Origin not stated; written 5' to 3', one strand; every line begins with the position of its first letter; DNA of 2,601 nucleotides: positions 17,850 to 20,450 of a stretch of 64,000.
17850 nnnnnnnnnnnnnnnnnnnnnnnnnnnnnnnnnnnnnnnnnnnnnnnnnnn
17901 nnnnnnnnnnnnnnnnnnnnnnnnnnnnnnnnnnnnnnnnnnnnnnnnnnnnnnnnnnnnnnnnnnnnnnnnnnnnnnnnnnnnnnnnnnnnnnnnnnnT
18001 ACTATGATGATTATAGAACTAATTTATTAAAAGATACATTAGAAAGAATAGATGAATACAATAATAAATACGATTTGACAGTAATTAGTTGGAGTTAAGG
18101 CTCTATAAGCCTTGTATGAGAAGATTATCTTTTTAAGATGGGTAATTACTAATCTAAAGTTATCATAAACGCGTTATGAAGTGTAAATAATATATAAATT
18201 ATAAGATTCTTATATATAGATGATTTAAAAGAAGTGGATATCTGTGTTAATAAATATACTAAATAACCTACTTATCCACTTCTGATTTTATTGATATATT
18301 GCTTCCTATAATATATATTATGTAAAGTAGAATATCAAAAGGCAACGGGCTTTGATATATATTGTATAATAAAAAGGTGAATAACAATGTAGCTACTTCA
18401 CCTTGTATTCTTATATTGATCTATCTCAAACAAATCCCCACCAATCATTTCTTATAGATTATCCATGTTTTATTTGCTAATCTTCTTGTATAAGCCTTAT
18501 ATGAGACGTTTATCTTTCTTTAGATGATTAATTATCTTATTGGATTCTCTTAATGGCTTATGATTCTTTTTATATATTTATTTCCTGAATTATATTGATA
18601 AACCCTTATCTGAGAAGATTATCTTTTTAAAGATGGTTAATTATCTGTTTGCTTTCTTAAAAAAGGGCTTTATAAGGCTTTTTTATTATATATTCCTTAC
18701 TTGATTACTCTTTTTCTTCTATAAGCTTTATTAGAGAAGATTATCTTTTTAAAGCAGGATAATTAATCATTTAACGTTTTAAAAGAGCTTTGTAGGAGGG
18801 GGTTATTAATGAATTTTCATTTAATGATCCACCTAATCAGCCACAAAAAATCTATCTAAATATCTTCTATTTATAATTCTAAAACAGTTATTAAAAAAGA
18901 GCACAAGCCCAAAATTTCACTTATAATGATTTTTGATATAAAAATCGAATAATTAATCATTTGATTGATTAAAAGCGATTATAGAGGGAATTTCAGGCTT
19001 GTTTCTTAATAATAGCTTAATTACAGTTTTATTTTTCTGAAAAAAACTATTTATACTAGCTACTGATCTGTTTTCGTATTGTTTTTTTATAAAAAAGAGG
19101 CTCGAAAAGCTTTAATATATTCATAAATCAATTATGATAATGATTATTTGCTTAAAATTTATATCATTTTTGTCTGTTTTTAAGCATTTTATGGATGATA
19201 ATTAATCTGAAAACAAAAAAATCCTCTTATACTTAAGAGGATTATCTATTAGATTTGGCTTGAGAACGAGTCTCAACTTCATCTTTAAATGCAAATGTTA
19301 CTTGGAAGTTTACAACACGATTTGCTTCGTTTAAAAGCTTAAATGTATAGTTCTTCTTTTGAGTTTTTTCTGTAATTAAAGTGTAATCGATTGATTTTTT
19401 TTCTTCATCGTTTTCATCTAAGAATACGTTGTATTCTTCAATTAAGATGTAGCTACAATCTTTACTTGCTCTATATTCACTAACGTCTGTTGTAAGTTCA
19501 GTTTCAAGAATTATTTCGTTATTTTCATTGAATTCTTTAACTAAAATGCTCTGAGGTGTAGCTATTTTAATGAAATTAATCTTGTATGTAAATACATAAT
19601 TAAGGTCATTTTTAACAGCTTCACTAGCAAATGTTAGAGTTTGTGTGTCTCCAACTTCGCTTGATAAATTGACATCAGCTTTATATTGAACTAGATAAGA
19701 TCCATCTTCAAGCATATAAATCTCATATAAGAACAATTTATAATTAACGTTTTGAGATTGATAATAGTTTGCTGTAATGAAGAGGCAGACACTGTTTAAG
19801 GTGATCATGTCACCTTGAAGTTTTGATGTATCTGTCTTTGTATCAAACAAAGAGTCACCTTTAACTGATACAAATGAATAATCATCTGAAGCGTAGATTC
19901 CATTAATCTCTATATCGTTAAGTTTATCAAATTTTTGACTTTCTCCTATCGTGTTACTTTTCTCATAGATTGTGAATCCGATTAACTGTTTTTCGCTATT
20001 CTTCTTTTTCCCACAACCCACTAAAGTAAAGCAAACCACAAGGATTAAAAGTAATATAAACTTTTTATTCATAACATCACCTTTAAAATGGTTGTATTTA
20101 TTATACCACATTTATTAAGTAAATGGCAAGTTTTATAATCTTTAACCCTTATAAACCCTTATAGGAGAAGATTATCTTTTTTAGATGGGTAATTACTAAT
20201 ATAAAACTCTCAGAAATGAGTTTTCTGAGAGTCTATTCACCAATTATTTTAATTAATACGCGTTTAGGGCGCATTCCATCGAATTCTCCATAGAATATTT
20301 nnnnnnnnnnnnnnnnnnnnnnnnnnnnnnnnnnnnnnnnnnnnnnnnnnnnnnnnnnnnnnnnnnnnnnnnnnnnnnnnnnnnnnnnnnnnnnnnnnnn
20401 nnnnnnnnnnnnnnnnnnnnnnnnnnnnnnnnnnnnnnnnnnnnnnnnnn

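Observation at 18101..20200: Co-oriented dispersed and tandem repeat family with conserved mini-ORF MRRLSF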

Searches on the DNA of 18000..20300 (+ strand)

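Call 19: search_rna_families(source=window, start=18000, end=20300, threshold=evalue, max_evalue=10)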
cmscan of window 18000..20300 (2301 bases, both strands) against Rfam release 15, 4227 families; matches with E-value up to 10: 10.
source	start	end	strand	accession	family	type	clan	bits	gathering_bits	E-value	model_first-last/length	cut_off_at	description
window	20121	20240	+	RF00514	His_leader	Cis-reg; leader;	-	27.5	49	0.084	1-126/126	no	Histidine operon leader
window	19173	19254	+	RF02075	STnc230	Gene; sRNA;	-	24.3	50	1.3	1-83/83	no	Enterobacterial sRNA STnc230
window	19213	19316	-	RF01859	Phe_leader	Cis-reg; leader;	-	23.8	55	0.49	1-125/125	no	Phenylalanine leader peptide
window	20198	20300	-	RF00514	His_leader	Cis-reg; leader;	-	22.8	49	0.74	20-126/126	5'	Histidine operon leader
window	19823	19885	-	RF04077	mir-1245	Gene; miRNA;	-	19.5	79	3.1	1-69/69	no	mir-1245 microRNA precursor family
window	18902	19002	+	RF04157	MIR9486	Gene; miRNA;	-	18.5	100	2.2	1-119/119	no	MIR9486 microRNA precursor family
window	18906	18999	+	RF03940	MIR9563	Gene; miRNA;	-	18.4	90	4.2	1-127/127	no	MIR9563 microRNA precursor family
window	19007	19068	+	RF02281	TtnuCD4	Gene; snRNA; snoRNA; CD-box;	-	16.6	60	8.5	1-60/60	no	Tetrahymena snoRNA TtnuCD4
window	19762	19797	+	RF03031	ssnA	Cis-reg;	-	16.2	37.3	0.94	1-48/48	no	ssnA RNA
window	20194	20300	-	RF02731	JA03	Gene; sRNA;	-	13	44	9.4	129-274/274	5'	Aggregatibacter sRNA JA03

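Call 45: build_rna_model(alignment_id=A1, structure=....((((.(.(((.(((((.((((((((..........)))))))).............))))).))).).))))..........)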
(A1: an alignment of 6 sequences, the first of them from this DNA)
Model R1 built from alignment A1 (6 sequences, 86 columns); structure: as given.
model positions 82; base pairs 21; branch points 0; effective number of sequences 3.43; information 0.692 bits per position. Calibrated on 0.2 Mb of random sequence (short: E-values are rough).
structure used (alignment columns):
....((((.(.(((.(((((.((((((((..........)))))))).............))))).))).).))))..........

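Call 47: search_with_rna_model(model_id=R1, sources=[window, L048, L050, L053, L055, L056], max_evalue=1, make_alignment=true, filters=off)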
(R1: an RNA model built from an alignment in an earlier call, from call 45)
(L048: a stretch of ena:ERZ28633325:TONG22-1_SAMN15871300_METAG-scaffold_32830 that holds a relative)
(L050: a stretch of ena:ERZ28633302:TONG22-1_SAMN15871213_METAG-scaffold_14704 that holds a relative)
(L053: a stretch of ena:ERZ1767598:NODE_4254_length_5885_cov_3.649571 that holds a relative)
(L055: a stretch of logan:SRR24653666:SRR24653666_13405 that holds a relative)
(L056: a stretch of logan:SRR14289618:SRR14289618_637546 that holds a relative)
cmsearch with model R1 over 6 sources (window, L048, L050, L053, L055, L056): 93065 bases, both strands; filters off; matches with E-value up to 1: 24.
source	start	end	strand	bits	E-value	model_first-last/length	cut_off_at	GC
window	20150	20231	+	87.4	2.2e-15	1-82/82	no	0.28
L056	1570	1651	+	86.8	2.9e-15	1-82/82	no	0.34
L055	3763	3844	-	82.5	2.3e-14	1-82/82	no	0.32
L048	5456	5537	-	81.2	4.2e-14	1-82/82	no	0.32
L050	6753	6834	+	80.3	6.5e-14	1-82/82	no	0.33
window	18103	18184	+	70.6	6.4e-12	1-82/82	no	0.29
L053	2372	2452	-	70.6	6.5e-12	1-82/82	no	0.23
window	18597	18678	+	59.5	1.3e-09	1-82/82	no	0.29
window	18720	18798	+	43.4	2.8e-06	1-82/82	no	0.25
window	28658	28739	+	30.9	0.0011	1-82/82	no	0.27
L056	1565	1646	-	30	0.0017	1-82/82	no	0.32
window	18488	18568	+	28.8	0.0029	1-82/82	no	0.27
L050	8097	8176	-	28.5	0.0034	1-82/82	no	0.19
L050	7995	8075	-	27.6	0.005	1-82/82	no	0.22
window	48892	48974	-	26.9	0.0073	1-82/82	no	0.23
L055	3768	3849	+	25.2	0.016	1-82/82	no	0.3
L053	3710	3790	-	21.9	0.079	1-82/82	no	0.23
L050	6748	6829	-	20.6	0.15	1-82/82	no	0.32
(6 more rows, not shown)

Alignment A2: 24 matches aligned to the model, 114 columns, each read 5' to 3' on its own strand. Consensus structure (alignment columns), stored with it:
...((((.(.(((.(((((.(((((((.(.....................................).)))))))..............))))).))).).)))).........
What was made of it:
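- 18103..18184 (+): Copy A. It starts 5 nt after the stop of the 247-aa + strand gene and ends 118 nt before dif. It is in the sense orientation and points toward dif. Covariance model 70.6 bits (call 47).
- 18597..18678 (+): Copy C, the second tandem unit. Its 3' arm continues into a terminator-like hairpin with a T-run that ends near 18690. Covariance model 59.5 bits (call 47).
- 18720..18798 (+): Copy D, the third tandem unit. Covariance model 43.4 bits (call 47).
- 20150..20231 (+): Copy E, between yjbQ and the 289-aa lipoprotein gene and antisense to both. Its 3' arm doubles as one arm of the yjbQ terminator hairpin. A 10-nt 5' duplication, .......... x2, lies at 20144-20163. Covariance model 87.4 bits (call 47).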

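Call 49: search_rna_families(sources=[L048, L050, L053, L055, L056, L057], threshold=evalue, max_evalue=0.5)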
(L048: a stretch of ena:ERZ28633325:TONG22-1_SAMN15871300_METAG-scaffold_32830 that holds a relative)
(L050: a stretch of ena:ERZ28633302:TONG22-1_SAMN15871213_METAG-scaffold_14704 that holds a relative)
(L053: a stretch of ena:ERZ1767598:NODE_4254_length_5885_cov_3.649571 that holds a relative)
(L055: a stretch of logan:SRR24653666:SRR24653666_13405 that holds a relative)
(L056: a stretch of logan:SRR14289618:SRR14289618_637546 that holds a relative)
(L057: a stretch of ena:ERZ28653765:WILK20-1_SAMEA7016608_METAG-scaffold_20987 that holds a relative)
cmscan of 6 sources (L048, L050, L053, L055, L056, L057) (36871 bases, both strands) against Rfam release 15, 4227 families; matches with E-value up to 0.5: 2.
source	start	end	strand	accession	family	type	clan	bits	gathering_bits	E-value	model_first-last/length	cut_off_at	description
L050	516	583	+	RF00455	mir-15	Gene; miRNA;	CL00085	31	57.3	0.00059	1-88/88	no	mir-15 microRNA precursor family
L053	1636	1696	+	RF01123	sR35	Gene; snRNA; snoRNA; CD-box;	-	21.9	60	0.23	1-57/57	no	Small nucleolar RNA sR35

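Call 62: search_with_rna_model(model_id=R1, sources=[window, L048, L050, L053, L055, L056, L057, L068], max_evalue=0.001, make_alignment=true, filters=default)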
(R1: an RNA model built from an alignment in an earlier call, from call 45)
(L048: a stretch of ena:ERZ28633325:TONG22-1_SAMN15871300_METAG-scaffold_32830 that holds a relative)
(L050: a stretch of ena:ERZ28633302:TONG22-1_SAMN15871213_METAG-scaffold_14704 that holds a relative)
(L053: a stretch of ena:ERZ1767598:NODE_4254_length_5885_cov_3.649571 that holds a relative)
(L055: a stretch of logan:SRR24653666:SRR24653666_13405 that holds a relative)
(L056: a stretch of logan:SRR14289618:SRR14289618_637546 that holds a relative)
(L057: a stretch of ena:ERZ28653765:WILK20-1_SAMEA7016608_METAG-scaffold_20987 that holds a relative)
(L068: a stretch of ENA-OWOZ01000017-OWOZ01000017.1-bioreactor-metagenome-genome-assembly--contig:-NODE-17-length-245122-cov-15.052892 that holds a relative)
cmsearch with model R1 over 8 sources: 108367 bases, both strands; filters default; matches with E-value up to 0.001: 11.
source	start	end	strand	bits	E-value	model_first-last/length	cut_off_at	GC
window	20150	20231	+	87.4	2.6e-15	1-82/82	no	0.28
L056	1570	1651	+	86.8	3.3e-15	1-82/82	no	0.34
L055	3763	3844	-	82.5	2.6e-14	1-82/82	no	0.32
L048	5456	5537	-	81.2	4.9e-14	1-82/82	no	0.32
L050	6753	6834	+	80.3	7.5e-14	1-82/82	no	0.33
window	18103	18184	+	70.6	7.4e-12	1-82/82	no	0.29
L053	2372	2452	-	70.6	7.5e-12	1-82/82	no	0.23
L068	6521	6602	-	65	1.1e-10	1-82/82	no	0.24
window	18597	18678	+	59.5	1.5e-09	1-82/82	no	0.29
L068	2583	2664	+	53.9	2.1e-08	1-82/82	no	0.24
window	18720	18798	+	43.4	3.3e-06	1-82/82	no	0.25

Alignment A3: 11 matches aligned to the model, 83 columns, each read 5' to 3' on its own strand. Consensus structure (alignment columns), stored with it:
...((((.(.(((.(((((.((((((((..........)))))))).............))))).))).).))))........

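Call 72: search_dna_similar(query=window:20140-20236:+, collection=plasmids, mode=distant, max_evalue=1, max_rows=10)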
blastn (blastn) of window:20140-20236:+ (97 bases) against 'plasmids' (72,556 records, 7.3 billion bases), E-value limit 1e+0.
Records with a match: 2; places in all: 2; records where one place covers at least 80% of the query: 0.
Best place of each record, by identity: 80-90% 1; 60-80% 1.
By first word of the organism name: Bacillus 1; Paraglaciecola 1.
By predicted mobility (MOB-suite, as given by PLSDB): non-mobilizable 2.
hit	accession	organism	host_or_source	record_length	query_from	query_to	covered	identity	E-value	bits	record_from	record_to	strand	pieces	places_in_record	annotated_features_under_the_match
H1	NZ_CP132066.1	Bacillus mycoides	whole organism,soil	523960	3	46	45%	81.8%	6e-2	43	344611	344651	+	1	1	none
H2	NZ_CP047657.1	Paraglaciecola mesophila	Neopyropia tenera,whole organism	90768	12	55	45%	79.5%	8e-1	40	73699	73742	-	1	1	ParB N-terminal domain-containing protein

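Call 73: search_dna_similar(query=window:20140-20236:+, collection=phages, mode=distant, max_evalue=1, max_rows=10)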
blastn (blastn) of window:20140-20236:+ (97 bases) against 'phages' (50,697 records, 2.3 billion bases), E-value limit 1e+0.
Records with a match: 11; places in all: 11; records where one place covers at least 80% of the query: 0.
Best place of each record, by identity: 95-99% 2; 80-90% 9.
By first word of the organism name: Clostridium 9; Pectobacterium 2.
By host as written in the record: Clostridium perfringens 8; - 2; Clostridium perfringens JCM 1290 1.
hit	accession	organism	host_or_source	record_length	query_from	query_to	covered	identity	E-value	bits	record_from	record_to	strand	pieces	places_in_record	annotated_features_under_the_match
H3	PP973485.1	Clostridium phage CPP2_IH_BH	Clostridium perfringens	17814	10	61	54%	81.8%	7e-2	41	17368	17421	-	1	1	hypothetical protein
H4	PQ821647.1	Clostridium phage HMD-PC1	Clostridium perfringens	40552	40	67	29%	89.3%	9e-1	38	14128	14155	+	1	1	hypothetical protein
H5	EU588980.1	Clostridium phage phiCP39-O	Clostridium perfringens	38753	40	67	29%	89.3%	9e-1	38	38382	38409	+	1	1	hypothetical protein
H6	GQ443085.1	Clostridium phage phiCP26F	Clostridium perfringens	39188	40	67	29%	89.3%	9e-1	38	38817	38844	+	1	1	phi26F_gp49: hypothetical protein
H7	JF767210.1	Clostridium phage phiCP9O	Clostridium perfringens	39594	40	67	29%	89.3%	9e-1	38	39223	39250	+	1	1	hypothetical protein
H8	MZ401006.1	Clostridium phage CPQ4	Clostridium perfringens JCM 1290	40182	40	67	29%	89.3%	9e-1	38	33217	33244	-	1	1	hypothetical protein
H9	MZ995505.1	Clostridium phage vB_CpeP_PMQ04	Clostridium perfringens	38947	40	67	29%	89.3%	9e-1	38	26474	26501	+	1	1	hypothetical protein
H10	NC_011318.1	Clostridium phage phiCP39-O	Clostridium perfringens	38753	40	67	29%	89.3%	9e-1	38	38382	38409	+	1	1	hypothetical protein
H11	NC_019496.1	Clostridium phage phiCP26F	Clostridium perfringens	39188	40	67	29%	89.3%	9e-1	38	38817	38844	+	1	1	phi26F_gp49: hypothetical protein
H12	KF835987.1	Pectobacterium bacteriophage PM2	-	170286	40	62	24%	95.7%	9e-1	38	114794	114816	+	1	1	head outer capsid protein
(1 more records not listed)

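Call 89: search_with_rna_model(model_id=R1, sources=[L005, L006, L007, L008, L009, L010, L011, L012, L013, L014, L015, L016, L017, L018, L019, L020, L021, L022, L023, L024, L025, L026, L027, L028, L029, L030, L031, L032, L033, L034, L035, L036, L037, L038, L039, L040, L041, L042, L043, L044, L045, L046, L047, L059, L060, L061, L062, L064, L065, L066, L067, L057, L070], max_evalue=1, filters=default)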
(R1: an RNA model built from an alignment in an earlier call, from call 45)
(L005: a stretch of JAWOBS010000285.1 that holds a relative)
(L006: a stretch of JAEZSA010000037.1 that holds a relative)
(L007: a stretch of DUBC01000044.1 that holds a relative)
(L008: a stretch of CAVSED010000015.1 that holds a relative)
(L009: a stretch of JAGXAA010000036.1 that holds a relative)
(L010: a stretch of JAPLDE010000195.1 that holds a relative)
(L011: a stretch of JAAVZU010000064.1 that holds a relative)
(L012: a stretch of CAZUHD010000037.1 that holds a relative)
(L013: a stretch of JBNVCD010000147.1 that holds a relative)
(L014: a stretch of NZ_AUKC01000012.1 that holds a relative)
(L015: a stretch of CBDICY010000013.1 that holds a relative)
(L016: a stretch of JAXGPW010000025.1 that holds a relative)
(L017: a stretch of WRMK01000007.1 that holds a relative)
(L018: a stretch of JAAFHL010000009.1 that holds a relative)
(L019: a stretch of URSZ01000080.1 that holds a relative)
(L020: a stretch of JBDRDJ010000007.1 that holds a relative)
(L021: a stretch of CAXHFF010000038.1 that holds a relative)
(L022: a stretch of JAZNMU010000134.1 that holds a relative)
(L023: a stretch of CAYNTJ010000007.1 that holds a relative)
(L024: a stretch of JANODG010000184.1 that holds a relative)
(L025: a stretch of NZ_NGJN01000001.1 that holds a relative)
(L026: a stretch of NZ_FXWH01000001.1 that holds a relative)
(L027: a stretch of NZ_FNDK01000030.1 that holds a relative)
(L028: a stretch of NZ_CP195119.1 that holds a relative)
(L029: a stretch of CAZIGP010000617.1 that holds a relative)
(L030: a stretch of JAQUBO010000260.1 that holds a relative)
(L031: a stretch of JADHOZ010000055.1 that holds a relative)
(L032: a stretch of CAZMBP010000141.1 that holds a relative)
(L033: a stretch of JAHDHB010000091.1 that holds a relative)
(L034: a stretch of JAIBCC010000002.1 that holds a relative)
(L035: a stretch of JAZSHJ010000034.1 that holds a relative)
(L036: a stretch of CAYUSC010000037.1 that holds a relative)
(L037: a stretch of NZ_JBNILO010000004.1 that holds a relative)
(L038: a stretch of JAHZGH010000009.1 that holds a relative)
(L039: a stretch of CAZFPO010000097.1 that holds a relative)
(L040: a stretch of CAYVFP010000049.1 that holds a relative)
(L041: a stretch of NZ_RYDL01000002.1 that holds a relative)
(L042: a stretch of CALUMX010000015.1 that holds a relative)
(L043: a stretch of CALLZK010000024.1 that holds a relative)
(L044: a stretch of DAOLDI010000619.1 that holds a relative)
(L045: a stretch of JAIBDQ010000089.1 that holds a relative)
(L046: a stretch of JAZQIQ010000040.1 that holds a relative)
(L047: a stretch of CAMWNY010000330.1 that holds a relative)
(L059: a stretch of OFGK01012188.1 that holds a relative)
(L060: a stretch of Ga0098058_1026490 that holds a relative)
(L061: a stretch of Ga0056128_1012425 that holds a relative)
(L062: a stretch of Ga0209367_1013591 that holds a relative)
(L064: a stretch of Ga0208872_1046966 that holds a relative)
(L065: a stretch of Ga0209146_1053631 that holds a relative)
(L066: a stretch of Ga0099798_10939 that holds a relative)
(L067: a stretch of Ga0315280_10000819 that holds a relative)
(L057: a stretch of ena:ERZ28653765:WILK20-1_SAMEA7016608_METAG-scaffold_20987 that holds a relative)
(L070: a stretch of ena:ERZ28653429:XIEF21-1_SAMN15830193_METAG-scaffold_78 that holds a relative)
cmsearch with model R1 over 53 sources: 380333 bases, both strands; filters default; matches with E-value up to 1: 18.
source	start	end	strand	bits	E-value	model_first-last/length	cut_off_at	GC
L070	9881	9962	-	86.6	1.3e-14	1-82/82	no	0.29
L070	11928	12009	-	68.2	8.5e-11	1-82/82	no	0.29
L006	5416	5497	-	50.1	4.7e-07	1-82/82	no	0.28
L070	11434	11515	-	43.7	9.8e-06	1-82/82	no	0.28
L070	11314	11393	-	42.2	2e-05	1-82/82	no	0.31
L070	11544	11624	-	36.5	0.0003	1-82/82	no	0.27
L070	790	871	-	33.9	0.001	1-82/82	no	0.26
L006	5421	5502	+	27.3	0.024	1-82/82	no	0.24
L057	4248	4329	-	27.1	0.026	1-82/82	no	0.26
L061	3284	3355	+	26.3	0.039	1-82/82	no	0.29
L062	7090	7161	-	26.3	0.039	1-82/82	no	0.29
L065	138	209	+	26.3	0.039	1-82/82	no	0.29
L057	6317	6398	-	25.5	0.056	1-82/82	no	0.22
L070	1996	2077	-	25.5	0.056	1-82/82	no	0.22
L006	7454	7534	-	24.4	0.096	1-82/82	no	0.25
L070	9886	9967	+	20.2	0.71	1-82/82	no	0.29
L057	4222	4334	+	20.2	0.71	1-82/82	no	0.25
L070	11549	11629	+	19.8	0.85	1-82/82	no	0.27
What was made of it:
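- Tried and rejected: The covariance model later showed that one, L006, is a true relative (call 89).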
